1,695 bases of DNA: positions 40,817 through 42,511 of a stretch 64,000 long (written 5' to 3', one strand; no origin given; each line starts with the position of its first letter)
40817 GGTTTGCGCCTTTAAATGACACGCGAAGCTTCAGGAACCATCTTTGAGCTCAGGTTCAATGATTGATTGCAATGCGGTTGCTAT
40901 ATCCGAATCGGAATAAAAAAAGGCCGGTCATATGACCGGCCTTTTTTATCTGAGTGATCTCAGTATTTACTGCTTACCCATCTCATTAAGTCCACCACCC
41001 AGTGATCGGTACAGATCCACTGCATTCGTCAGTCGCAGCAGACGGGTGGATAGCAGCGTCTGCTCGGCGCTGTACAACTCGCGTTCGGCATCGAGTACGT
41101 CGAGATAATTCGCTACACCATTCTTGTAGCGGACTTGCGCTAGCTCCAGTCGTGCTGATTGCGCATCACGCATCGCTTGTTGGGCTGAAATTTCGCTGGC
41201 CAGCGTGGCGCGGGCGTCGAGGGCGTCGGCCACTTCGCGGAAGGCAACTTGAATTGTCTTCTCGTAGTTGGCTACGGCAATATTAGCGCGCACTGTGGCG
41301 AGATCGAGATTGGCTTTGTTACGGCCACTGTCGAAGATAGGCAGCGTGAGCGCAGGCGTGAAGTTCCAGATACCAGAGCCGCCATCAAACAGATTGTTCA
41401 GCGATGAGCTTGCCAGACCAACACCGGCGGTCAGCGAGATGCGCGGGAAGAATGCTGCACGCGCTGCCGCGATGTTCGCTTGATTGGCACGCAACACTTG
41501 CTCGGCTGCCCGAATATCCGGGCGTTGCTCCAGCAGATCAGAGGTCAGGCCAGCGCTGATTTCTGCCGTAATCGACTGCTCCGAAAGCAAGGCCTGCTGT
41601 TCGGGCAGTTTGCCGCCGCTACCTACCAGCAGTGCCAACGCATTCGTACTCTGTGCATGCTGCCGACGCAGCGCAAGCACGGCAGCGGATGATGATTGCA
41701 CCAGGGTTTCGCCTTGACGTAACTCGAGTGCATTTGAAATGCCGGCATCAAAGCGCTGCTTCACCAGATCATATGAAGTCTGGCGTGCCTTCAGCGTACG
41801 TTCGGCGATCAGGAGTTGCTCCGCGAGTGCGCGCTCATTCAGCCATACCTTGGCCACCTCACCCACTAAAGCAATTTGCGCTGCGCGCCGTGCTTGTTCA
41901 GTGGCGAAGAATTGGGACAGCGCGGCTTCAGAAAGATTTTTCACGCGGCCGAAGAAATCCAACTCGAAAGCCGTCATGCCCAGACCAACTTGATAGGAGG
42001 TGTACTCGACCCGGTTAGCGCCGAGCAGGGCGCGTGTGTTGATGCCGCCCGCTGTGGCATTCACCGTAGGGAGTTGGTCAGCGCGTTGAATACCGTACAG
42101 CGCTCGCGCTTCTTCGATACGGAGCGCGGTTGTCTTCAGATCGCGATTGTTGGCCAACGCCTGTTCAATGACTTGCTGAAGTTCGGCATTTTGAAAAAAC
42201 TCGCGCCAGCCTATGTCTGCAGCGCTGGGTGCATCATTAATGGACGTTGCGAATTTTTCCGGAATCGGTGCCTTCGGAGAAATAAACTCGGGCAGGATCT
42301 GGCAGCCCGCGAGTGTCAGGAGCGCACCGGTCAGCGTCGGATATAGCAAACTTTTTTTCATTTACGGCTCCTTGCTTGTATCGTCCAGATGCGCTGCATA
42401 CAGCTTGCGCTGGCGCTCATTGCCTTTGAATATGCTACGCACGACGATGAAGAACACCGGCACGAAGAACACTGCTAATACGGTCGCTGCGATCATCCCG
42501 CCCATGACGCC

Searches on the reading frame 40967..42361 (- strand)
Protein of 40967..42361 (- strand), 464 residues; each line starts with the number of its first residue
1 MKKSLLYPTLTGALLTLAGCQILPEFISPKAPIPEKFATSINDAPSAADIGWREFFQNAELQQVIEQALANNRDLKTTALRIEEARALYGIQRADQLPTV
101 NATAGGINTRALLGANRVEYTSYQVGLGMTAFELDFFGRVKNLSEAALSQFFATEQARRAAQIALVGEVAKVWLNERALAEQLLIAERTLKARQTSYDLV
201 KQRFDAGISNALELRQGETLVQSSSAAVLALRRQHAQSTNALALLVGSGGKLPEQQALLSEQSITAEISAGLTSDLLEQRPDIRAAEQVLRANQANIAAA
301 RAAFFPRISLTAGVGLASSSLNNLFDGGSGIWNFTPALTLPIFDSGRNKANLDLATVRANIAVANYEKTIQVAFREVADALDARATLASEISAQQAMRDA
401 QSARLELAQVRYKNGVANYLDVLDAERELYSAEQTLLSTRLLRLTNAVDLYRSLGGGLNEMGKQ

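Call 29: search_protein_families(library=pfam, proteins=[window:40967-42361:-], max_evalue=0.001)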
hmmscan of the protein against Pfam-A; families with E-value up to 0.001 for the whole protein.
window:40967-42361:- (464 aa): 1 family
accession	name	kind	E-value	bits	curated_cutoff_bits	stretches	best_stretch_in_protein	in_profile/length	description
PF02321.23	OEP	-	6.1e-47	160.3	22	2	276-455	8-187/187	Outer membrane efflux protein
